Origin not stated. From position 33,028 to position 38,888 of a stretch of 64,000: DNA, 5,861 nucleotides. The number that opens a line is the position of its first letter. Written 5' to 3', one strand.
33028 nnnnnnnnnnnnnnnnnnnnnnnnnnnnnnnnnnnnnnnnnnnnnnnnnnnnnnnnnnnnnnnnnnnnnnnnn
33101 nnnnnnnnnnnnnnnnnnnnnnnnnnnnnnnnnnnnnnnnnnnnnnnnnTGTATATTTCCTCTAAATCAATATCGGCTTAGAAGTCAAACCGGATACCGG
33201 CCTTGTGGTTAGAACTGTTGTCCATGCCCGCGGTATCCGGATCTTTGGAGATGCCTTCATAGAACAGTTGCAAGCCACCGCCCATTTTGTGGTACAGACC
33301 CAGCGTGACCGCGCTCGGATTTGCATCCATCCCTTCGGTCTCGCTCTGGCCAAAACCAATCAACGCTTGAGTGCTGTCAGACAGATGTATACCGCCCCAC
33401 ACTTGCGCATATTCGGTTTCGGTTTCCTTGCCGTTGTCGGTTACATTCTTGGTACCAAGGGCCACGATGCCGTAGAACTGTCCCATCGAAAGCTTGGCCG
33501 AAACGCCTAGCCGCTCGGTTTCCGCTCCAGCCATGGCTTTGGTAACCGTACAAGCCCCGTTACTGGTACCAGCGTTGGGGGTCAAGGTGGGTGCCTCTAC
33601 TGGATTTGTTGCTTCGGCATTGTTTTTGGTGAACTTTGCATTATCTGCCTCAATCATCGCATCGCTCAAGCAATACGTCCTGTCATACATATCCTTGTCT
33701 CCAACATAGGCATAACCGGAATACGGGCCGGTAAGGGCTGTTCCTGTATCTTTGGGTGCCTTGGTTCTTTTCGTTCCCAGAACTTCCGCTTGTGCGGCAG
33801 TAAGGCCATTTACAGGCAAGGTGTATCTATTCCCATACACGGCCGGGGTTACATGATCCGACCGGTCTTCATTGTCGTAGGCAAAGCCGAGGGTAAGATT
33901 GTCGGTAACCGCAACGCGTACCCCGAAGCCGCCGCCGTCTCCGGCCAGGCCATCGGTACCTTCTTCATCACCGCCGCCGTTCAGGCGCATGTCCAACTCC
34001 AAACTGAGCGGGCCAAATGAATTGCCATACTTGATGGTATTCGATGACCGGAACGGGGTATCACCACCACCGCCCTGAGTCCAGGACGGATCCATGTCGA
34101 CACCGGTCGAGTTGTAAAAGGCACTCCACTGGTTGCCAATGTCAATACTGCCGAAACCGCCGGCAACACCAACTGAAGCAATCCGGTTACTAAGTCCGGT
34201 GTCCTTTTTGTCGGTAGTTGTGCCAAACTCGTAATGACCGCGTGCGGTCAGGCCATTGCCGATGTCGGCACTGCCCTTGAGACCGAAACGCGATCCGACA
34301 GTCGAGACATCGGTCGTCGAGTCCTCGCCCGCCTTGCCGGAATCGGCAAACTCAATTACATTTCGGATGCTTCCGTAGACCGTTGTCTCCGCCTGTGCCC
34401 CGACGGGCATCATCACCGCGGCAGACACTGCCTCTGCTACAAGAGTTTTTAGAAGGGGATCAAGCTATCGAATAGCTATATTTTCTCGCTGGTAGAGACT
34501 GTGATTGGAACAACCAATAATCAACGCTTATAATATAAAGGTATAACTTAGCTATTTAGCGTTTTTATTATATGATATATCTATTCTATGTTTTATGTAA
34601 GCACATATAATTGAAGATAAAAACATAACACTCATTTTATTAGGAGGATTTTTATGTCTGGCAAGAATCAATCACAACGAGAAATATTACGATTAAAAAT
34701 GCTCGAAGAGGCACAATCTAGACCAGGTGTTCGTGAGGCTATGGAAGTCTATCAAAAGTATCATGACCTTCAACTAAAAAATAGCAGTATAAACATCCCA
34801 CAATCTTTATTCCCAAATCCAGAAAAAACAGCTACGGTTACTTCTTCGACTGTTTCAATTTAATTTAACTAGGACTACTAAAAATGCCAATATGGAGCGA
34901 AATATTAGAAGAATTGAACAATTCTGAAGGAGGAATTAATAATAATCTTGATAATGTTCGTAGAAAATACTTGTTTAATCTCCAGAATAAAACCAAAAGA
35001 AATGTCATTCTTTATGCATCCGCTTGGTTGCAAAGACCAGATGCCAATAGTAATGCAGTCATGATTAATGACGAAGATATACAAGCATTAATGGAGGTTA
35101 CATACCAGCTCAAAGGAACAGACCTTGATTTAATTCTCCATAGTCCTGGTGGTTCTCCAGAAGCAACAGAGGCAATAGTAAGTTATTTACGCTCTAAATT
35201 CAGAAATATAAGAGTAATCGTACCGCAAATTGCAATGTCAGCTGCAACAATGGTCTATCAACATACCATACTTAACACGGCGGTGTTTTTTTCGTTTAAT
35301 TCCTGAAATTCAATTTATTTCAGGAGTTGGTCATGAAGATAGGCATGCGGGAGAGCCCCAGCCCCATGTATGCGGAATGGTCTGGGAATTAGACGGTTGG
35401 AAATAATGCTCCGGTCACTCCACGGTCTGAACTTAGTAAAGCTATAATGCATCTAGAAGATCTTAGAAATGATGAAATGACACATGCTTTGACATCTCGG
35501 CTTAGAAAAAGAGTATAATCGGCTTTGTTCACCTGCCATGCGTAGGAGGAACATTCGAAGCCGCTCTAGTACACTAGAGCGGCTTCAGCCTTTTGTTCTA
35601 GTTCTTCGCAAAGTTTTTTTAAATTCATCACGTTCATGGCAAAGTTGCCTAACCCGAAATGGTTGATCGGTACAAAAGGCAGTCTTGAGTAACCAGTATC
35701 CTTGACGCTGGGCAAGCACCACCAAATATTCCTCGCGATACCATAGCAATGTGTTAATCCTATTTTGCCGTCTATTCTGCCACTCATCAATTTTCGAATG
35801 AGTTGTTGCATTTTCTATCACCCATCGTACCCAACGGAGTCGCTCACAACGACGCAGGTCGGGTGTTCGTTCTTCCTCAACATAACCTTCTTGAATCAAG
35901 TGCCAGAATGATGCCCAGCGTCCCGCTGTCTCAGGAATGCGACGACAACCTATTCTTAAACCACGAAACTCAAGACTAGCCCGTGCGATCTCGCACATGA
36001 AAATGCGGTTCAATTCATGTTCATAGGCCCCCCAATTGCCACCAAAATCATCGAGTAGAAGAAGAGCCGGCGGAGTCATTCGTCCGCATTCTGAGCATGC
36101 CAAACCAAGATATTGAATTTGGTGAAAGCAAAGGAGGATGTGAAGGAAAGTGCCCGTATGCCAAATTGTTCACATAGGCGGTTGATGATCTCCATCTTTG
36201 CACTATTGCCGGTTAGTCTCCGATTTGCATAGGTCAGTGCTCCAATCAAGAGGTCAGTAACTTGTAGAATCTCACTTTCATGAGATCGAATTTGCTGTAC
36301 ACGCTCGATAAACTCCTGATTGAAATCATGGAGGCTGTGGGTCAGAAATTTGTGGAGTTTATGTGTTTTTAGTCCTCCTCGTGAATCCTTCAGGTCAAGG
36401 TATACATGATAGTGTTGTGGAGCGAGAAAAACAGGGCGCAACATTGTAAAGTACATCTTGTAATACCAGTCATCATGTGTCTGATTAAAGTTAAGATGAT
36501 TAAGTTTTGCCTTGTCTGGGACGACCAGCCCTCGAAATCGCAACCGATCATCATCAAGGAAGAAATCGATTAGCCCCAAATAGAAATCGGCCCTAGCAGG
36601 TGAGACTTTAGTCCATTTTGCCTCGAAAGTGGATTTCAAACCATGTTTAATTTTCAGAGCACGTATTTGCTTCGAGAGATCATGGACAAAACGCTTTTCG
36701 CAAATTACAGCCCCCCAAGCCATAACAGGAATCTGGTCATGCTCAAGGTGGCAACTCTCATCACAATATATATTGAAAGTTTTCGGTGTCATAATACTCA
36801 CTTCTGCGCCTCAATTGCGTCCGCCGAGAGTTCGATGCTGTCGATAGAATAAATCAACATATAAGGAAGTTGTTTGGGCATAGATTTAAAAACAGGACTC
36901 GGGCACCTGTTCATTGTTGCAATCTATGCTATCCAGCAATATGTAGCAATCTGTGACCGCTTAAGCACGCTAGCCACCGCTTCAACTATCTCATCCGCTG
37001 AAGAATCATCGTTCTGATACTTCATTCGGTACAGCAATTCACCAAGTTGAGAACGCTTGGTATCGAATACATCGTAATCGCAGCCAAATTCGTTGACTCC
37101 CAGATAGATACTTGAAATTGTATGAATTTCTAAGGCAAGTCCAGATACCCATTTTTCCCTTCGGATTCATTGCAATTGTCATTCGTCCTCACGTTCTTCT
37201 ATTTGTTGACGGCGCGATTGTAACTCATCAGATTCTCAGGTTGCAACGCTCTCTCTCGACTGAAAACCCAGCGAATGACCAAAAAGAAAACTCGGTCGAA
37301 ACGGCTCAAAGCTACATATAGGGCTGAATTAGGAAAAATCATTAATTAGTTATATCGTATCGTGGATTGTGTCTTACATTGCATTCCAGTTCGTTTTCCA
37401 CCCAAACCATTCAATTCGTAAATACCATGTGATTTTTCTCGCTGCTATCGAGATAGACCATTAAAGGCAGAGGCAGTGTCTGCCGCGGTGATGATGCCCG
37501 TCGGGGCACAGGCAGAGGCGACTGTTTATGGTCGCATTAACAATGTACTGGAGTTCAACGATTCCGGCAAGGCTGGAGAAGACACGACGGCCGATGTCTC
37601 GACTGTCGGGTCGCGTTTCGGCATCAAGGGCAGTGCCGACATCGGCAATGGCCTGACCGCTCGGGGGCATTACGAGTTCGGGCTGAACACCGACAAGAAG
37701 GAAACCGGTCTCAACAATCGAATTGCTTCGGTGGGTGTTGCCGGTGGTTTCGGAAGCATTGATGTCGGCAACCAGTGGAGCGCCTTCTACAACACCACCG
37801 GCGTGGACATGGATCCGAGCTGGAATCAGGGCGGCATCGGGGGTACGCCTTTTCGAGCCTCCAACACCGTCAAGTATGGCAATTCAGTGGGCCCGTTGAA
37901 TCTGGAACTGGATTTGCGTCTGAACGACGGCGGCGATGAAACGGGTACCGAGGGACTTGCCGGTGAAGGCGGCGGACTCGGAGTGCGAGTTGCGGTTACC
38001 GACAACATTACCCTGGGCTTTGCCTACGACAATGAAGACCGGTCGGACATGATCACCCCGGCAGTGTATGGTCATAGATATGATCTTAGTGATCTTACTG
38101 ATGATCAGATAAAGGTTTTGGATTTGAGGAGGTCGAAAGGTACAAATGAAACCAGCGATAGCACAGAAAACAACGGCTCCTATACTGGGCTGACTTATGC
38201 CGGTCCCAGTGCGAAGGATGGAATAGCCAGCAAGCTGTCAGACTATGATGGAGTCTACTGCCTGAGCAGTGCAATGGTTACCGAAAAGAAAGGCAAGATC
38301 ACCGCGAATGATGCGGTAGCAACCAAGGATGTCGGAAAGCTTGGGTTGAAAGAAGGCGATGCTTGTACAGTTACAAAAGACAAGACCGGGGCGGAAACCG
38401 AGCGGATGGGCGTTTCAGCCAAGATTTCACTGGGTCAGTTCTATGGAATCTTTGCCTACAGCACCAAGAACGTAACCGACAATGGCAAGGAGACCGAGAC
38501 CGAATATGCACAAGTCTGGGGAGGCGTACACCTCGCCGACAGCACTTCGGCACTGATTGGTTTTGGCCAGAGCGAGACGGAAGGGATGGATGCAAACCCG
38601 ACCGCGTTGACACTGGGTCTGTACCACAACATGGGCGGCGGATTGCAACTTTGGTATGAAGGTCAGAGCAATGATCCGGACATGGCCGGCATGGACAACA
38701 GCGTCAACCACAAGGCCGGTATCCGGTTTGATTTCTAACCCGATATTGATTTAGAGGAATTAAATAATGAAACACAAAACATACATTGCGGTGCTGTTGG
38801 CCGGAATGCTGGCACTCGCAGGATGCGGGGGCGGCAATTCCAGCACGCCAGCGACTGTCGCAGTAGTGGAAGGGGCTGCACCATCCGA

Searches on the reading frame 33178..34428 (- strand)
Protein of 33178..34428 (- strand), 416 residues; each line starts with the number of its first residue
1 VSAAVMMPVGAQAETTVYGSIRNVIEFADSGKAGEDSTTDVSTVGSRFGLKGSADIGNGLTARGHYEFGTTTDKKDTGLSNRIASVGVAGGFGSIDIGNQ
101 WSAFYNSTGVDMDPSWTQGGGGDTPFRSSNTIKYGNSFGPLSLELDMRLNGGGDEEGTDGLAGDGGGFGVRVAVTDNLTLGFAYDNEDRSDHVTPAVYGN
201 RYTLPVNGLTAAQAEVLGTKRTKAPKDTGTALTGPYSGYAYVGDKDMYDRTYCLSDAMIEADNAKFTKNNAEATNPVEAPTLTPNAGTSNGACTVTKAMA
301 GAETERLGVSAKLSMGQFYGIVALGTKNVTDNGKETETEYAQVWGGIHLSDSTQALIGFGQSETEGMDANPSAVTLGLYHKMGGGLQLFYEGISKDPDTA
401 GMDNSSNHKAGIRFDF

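Call 15: search_protein_families(library=pfam, proteins=[window:33178-34428:-], max_evalue=0.001)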
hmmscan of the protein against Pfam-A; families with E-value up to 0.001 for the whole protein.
window:33178-34428:- (416 aa): 2 families
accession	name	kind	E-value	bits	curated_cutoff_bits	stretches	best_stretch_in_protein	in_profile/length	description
PF13609.12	Porin_4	-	6e-26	92.4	27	1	2-212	3-233/310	Gram-negative porin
PF00267.27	Porin_1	-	2.8e-11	43.9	23.7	1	32-115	17-105/337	Gram-negative porin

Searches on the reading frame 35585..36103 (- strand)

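Call 15: search_protein_families(library=pfam, proteins=[window:35585-36103:-], max_evalue=0.001)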
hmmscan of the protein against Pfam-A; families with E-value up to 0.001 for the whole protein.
window:35585-36103:- (172 aa): 0 families

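Call 70: search_protein_families(library=padloc, proteins=[window:35585-36103:-], max_evalue=0.001)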
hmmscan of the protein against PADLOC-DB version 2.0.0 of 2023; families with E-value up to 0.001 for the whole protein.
window:35585-36103:- (172 aa): 10 families
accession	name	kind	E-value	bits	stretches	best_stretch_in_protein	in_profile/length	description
PDLC04357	PDC-M04B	-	6.7e-54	180.2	1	10-164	5-159/162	-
PDLC04355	PDC-M04B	-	2.2e-44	149.5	1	12-163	7-164/167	-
PDLC04360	PDC-M04B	-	5e-26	89.5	1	23-160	12-153/166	-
PDLC04356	PDC-M04B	-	9.2e-21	72.4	1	18-162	12-169/176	-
PDLC04367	PDC-M04B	-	1.2e-20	72.2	1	26-164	19-167/173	-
PDLC04366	PDC-M04B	-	5.1e-12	44.1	1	31-162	27-157/166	-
PDLC04361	PDC-M04B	-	8.7e-12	43.2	1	12-100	7-95/125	-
PDLC04364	PDC-M04B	-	1.1e-11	42.7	1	30-147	25-148/164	-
PDLC04358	PDC-M04B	-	2.5e-09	35.4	1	28-148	24-149/167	-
PDLC04365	PDC-M04B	-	3e-08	31.8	1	56-148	64-162/176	-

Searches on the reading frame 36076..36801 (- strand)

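Call 15: search_protein_families(library=pfam, proteins=[window:36076-36801:-], max_evalue=0.001)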
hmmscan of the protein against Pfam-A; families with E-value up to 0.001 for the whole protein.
window:36076-36801:- (241 aa): 1 family
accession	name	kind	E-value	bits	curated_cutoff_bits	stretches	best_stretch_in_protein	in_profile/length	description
PF12686.12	DUF3800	-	6.4e-12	46.8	21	1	10-191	1-148/149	Protein of unknown function (DUF3800)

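Call 70: search_protein_families(library=padloc, proteins=[window:36076-36801:-], max_evalue=0.001)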
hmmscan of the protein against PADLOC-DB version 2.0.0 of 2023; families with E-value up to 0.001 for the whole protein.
window:36076-36801:- (241 aa): 2 families
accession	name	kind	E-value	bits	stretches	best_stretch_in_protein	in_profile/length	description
PDLC04353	PDC-M04A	-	2.6e-85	283.5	1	4-237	1-229/232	-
PDLC04354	PDC-M04A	-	3.5e-33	113.1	1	56-232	6-181/190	-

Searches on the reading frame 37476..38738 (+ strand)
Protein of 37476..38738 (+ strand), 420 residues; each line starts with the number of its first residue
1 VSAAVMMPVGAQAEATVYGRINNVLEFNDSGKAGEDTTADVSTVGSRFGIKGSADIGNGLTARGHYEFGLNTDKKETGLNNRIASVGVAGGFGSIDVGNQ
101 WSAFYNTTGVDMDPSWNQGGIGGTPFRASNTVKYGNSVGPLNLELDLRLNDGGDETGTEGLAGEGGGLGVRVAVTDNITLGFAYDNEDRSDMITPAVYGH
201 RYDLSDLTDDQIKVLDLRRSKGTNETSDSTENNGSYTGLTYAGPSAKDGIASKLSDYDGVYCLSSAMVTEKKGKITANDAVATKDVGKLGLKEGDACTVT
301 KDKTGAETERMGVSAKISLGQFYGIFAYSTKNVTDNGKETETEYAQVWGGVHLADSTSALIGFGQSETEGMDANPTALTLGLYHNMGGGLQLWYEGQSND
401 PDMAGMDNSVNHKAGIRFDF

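Call 7: search_protein_families(library=ncbifam, proteins=[window:37476-38738:+], max_evalue=0.1)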
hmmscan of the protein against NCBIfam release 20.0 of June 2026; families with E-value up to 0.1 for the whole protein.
window:37476-38738:+ (420 aa): 2 families
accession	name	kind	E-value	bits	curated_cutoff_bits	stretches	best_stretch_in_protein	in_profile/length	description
NF040479.1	porin_porB_Neis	equivalog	4.9e-10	39.3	480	1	6-108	12-120/344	trimeric porin PorB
NF007544.0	PRK10159.1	equivalog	0.00039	19.6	599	1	15-189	32-213/351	phosphoporin PhoE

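Call 15: search_protein_families(library=pfam, proteins=[window:37476-38738:+], max_evalue=0.001)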
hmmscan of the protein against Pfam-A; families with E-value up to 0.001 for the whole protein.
window:37476-38738:+ (420 aa): 2 families
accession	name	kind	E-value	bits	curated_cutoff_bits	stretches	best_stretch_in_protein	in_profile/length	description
PF13609.12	Porin_4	-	3.3e-25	90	27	1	2-204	3-225/310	Gram-negative porin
PF00267.27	Porin_1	-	4e-12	46.7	23.7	1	29-112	14-102/337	Gram-negative porin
